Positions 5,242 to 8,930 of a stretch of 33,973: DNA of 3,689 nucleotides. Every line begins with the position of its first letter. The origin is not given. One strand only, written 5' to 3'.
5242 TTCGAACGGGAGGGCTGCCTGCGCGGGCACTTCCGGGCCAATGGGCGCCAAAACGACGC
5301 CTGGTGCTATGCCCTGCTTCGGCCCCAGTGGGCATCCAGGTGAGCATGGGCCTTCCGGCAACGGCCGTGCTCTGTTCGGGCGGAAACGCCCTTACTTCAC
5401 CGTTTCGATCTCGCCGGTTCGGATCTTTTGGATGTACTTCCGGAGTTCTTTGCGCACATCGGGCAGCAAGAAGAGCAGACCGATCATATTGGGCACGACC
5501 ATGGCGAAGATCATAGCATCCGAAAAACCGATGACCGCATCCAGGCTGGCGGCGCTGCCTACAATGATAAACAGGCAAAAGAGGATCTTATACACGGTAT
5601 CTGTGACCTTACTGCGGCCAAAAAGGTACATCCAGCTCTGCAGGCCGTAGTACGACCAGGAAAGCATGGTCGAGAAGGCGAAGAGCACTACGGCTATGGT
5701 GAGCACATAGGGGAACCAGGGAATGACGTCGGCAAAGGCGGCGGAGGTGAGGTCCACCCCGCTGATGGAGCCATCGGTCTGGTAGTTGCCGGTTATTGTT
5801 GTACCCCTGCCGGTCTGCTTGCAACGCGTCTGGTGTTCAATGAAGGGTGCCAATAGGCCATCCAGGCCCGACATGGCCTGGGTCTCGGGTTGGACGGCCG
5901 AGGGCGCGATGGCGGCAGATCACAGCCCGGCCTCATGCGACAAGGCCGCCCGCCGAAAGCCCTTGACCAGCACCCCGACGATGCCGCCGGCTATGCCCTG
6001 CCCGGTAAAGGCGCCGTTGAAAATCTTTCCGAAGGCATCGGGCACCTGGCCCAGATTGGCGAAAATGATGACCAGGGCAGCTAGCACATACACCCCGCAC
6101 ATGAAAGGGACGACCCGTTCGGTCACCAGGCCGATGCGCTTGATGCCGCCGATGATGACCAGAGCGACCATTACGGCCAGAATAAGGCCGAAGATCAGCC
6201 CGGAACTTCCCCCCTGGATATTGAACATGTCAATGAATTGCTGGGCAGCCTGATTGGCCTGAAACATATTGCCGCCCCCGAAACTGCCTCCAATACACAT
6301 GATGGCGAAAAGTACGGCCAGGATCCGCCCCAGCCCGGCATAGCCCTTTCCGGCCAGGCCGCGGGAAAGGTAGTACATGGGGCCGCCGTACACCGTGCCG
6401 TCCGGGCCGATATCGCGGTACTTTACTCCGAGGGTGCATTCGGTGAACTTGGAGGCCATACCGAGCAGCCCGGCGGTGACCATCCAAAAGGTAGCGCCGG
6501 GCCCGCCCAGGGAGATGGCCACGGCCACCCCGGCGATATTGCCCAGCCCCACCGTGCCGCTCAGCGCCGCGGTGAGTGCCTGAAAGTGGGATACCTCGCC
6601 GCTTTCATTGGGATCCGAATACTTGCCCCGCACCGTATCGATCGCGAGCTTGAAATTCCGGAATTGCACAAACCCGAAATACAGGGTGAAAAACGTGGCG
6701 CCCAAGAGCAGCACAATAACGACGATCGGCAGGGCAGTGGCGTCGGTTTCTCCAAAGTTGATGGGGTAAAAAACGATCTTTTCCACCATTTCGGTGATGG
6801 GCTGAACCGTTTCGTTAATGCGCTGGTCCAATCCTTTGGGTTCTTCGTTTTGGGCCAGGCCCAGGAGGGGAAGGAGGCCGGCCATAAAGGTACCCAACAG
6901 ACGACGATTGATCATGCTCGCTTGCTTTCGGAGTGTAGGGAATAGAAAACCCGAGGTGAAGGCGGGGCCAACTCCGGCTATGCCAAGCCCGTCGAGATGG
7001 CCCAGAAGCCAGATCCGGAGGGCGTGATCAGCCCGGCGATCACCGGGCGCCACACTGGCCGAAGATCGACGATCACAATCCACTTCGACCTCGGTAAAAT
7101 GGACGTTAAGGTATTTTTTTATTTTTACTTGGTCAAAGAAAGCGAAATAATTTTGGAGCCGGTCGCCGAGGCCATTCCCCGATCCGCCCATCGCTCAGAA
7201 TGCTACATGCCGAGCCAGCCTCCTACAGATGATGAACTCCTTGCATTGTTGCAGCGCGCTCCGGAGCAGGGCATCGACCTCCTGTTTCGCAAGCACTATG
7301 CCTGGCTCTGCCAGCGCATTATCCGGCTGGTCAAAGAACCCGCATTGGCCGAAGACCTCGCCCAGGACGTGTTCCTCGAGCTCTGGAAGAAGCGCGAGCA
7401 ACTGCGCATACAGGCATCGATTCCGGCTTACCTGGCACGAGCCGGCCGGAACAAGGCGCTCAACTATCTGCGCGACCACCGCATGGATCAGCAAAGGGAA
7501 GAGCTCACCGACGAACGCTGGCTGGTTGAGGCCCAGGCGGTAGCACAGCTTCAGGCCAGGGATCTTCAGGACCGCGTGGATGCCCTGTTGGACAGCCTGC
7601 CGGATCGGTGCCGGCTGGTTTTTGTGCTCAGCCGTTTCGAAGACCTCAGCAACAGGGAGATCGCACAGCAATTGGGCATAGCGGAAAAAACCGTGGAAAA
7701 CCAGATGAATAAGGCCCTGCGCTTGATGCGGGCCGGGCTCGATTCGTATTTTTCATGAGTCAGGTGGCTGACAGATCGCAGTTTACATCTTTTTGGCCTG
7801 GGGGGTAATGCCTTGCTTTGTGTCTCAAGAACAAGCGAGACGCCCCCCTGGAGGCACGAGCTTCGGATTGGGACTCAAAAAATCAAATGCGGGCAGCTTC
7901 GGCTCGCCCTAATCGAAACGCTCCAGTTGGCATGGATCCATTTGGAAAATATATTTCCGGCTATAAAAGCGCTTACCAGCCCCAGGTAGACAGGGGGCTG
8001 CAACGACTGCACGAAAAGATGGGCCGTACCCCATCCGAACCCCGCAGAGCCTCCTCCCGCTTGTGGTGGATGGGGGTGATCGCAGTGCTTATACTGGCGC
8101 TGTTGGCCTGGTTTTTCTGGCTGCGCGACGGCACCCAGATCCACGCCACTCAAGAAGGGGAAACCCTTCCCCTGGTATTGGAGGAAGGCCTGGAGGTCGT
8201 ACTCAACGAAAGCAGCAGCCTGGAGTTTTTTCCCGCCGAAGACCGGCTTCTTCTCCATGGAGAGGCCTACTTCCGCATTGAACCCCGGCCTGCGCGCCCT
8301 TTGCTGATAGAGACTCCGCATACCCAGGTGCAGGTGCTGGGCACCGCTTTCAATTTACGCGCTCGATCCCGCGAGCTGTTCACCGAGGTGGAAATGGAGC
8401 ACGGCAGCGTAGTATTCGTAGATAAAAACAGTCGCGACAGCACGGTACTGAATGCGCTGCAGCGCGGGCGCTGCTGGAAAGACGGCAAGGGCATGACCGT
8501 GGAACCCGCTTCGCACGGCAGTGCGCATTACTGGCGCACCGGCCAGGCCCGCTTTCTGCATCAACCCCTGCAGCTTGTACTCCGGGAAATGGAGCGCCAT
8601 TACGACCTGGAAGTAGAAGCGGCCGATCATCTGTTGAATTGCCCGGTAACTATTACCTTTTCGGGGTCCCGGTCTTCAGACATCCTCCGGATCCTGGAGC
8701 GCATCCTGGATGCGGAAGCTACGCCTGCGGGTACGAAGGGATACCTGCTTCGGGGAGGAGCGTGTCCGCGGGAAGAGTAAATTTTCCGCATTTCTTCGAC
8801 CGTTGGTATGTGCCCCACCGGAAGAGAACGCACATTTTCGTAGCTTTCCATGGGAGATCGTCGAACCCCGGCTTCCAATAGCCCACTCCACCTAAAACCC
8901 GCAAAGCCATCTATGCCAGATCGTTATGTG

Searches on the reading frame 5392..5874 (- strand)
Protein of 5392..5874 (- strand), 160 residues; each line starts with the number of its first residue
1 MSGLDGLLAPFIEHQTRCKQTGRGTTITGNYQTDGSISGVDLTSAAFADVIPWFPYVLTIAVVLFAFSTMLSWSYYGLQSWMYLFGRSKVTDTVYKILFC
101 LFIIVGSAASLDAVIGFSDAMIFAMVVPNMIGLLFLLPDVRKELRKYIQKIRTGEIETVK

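Call 7: search_protein_families(library=pfam, proteins=[window:5392-5874:-], max_evalue=0.001)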
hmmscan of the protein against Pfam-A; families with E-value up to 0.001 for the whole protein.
window:5392-5874:- (160 aa): 1 family
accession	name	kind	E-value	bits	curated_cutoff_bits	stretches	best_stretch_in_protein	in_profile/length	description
PF01235.23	Na_Ala_symp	-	1.1e-27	97.8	24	1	3-156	245-388/392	Sodium:alanine symporter family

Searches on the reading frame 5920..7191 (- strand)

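Call 7: search_protein_families(library=pfam, proteins=[window:5920-7191:-], max_evalue=0.001)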
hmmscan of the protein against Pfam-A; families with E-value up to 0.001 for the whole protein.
window:5920-7191:- (423 aa): 1 family
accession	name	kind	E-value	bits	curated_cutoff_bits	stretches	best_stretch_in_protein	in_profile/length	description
PF01235.23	Na_Ala_symp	-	6.8e-73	246.6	24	1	195-423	8-226/392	Sodium:alanine symporter family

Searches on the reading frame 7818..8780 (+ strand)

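Call 7: search_protein_families(library=pfam, proteins=[window:7818-8780:+], max_evalue=0.001)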
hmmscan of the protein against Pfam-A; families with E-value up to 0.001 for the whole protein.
window:7818-8780:+ (320 aa): 2 families
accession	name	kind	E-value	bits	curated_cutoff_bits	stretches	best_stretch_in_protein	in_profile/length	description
PF04773.18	FecR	-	1.3e-12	48.4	24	1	109-198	3-96/97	FecR protein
PF16344.10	FecR_C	-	1.2e-06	28.9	24.4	1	246-298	4-58/70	FecR, C-terminal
